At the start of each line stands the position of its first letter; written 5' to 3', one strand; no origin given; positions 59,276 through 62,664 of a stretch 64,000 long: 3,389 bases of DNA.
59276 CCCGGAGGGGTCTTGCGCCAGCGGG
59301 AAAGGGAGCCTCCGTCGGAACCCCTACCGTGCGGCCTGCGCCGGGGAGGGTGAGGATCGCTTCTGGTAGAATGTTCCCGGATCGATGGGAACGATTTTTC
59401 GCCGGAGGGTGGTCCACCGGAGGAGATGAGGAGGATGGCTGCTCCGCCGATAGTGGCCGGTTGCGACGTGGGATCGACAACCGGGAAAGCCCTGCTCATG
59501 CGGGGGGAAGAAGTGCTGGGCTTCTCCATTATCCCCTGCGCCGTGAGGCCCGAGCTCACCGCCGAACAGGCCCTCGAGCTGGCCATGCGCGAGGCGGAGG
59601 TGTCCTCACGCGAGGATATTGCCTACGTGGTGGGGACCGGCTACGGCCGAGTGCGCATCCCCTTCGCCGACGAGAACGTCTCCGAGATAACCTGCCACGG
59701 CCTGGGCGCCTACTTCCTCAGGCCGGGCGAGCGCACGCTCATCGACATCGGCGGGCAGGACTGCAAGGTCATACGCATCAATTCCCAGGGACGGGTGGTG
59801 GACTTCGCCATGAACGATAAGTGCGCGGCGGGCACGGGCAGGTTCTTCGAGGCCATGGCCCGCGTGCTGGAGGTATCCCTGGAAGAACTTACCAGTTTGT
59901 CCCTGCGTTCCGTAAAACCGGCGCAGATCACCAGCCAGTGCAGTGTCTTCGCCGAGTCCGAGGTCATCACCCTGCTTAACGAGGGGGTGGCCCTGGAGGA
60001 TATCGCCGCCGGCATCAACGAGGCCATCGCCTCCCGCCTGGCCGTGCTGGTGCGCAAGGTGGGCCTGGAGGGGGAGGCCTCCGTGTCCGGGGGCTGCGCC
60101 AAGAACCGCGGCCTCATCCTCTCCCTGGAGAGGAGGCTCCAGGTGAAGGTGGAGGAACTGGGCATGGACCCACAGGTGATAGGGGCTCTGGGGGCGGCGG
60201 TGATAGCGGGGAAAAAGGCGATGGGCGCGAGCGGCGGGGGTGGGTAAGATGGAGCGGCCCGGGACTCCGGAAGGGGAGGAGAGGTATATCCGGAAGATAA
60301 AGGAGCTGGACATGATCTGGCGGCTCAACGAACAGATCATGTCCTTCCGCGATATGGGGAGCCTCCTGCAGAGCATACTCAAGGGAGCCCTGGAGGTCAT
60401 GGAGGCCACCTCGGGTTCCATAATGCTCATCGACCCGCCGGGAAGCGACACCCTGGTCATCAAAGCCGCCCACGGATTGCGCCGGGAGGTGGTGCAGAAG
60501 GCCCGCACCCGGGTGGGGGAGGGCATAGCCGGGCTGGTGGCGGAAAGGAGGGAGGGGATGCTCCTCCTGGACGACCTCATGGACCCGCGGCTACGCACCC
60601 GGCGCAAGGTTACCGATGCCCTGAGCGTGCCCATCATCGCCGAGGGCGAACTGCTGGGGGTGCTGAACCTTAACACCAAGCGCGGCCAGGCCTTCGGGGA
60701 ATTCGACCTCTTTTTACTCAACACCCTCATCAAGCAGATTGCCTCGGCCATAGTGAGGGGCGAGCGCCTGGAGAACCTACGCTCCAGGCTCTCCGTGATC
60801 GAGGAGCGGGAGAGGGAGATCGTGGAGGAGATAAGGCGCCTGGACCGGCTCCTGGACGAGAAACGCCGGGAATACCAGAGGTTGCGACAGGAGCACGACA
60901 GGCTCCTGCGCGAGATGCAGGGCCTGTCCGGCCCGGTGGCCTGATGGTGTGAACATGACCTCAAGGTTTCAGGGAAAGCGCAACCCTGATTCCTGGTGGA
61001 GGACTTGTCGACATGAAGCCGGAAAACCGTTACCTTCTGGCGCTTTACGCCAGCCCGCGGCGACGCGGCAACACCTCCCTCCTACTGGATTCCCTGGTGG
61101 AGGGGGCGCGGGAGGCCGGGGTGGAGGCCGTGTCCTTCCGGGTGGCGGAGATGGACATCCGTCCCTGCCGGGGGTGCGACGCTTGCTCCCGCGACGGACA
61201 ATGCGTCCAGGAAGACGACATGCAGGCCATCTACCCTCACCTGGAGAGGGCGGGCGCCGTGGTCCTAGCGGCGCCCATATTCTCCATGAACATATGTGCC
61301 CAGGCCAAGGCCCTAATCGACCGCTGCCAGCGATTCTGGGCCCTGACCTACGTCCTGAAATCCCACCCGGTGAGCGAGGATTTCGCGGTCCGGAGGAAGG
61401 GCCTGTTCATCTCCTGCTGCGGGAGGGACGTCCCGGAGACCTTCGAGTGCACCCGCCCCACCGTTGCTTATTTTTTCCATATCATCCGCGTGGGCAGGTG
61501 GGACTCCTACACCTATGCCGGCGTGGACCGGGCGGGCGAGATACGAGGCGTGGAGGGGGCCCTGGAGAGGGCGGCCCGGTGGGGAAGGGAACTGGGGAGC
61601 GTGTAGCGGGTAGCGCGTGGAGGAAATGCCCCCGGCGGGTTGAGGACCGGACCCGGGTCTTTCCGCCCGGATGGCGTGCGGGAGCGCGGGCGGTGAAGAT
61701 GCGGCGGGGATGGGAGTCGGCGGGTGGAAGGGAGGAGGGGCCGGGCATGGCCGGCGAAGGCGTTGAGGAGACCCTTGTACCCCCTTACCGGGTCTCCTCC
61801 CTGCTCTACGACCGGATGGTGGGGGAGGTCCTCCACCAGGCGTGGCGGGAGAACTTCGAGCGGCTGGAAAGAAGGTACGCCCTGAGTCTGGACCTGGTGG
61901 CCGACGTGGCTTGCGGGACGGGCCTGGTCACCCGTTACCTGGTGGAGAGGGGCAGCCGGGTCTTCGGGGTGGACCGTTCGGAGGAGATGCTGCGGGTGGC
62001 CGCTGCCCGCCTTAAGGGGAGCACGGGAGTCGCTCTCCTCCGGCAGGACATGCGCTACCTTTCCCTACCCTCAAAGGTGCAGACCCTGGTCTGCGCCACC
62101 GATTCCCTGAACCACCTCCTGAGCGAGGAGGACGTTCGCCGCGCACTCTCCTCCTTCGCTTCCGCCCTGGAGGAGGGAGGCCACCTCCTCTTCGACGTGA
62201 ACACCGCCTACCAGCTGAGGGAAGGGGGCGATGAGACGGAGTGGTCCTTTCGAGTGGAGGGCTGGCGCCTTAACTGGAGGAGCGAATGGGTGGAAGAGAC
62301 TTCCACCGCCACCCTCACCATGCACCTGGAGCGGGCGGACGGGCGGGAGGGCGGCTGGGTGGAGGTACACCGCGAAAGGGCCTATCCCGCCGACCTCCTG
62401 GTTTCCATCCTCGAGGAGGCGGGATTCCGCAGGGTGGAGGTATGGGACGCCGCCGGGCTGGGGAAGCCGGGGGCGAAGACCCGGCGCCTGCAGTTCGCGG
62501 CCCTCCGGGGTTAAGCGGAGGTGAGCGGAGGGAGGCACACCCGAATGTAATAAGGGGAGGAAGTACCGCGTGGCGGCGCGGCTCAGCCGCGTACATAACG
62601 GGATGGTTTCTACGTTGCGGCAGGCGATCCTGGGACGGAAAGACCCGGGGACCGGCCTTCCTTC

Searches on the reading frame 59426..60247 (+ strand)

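Call 53: search_protein_families(library=pfam, proteins=[window:59426-60247:+], max_evalue=0.01)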
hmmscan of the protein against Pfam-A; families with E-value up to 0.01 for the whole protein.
window:59426-60247:+ (273 aa): 2 families
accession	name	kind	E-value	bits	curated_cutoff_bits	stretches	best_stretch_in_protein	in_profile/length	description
PF01869.26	BcrAD_BadFG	-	6.6e-59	200.1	31.5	1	12-261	2-271/271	BadF/BadG/BcrA/BcrD ATPase family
PF22521.2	HypF_C_2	-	0.0005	20.4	27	0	166-240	138-219/241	Carbamoyltransferase, Kae1-like Domain, second subdomain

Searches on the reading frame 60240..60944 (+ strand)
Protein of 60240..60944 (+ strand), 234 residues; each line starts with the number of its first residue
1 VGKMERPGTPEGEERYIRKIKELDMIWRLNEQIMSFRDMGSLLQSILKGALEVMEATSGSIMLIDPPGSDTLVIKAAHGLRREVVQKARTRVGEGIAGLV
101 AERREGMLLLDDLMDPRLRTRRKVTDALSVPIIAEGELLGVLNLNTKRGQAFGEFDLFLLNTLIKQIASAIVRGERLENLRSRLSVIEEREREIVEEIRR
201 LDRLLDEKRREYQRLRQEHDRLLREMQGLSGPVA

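Call 53: search_protein_families(library=pfam, proteins=[window:60240-60944:+], max_evalue=0.01)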
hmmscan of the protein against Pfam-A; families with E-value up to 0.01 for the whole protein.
window:60240-60944:+ (234 aa): 5 families
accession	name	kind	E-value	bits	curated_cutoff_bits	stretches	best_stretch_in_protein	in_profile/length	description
PF13185.12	GAF_2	-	8.1e-17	62.1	28.6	1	38-171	3-135/136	GAF domain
PF01590.32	GAF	-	2.8e-13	51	22.4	1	39-171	2-133/133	GAF domain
PF13492.12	GAF_3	-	2e-09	38.4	27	1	39-171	2-127/129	GAF domain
PF03210.18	Paramyx_P_V_C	-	3.9e-05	24.1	25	1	30-129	10-104/154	Paramyxovirus P/V phosphoprotein C-terminal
PF15714.11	SpoVT_C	-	0.0079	16.7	27.5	0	51-161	10-117/128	Stage V sporulation protein T C-terminal, transcription factor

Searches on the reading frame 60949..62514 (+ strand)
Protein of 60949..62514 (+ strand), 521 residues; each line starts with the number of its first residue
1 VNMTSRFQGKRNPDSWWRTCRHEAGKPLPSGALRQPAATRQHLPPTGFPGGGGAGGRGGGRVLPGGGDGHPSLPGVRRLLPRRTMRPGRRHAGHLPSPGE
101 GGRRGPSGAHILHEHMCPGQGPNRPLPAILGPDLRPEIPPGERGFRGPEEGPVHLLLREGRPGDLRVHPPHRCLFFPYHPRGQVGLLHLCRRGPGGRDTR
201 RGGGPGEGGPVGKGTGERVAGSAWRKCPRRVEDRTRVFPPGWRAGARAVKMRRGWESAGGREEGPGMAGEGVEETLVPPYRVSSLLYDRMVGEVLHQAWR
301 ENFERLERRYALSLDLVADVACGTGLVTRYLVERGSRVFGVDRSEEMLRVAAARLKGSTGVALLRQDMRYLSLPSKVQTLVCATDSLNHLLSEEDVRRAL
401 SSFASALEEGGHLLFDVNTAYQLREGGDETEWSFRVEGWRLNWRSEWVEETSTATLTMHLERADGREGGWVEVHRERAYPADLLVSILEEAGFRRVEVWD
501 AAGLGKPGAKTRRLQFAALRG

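Call 53: search_protein_families(library=pfam, proteins=[window:60949-62514:+], max_evalue=0.01)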
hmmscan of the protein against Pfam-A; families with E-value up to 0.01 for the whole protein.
window:60949-62514:+ (521 aa): 7 families
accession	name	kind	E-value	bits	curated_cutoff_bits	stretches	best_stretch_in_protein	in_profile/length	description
PF13649.12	Methyltransf_25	-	2.9e-17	63.6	27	1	317-411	1-97/97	Methyltransferase domain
PF08241.18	Methyltransf_11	-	1.5e-15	58.1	21.2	1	319-415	2-95/95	Methyltransferase domain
PF08242.18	Methyltransf_12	-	1e-11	45.9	30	1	319-413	2-98/98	Methyltransferase domain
PF13489.12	Methyltransf_23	-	2.7e-09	37.4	27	1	312-452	21-124/164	Methyltransferase domain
PF13847.12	Methyltransf_31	-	1.9e-06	28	27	1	317-416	7-111/145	Methyltransferase domain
PF01209.24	Ubie_methyltran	-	0.00015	21.7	20.1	1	295-412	31-148/233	ubiE/COQ5 methyltransferase family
PF05401.17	NodS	-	0.0076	16.5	24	0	316-416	46-145/201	Nodulation protein S (NodS)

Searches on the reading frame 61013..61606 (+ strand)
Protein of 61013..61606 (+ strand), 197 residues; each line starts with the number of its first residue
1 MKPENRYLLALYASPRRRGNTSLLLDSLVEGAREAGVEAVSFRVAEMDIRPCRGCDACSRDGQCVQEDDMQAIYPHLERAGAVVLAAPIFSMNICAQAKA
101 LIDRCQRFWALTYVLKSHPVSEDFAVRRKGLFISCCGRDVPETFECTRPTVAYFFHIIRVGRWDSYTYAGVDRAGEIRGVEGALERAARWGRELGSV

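Call 53: search_protein_families(library=pfam, proteins=[window:61013-61606:+], max_evalue=0.01)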
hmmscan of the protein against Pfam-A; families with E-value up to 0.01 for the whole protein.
window:61013-61606:+ (197 aa): 2 families
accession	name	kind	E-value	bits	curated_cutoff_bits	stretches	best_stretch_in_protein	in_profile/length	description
PF03358.20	FMN_red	-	6.6e-17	61.9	24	1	8-110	3-99/152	NADPH-dependent FMN reductase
PF02525.22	Flavodoxin_2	-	6.5e-10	39.5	27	1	8-172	3-179/198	Flavodoxin-like fold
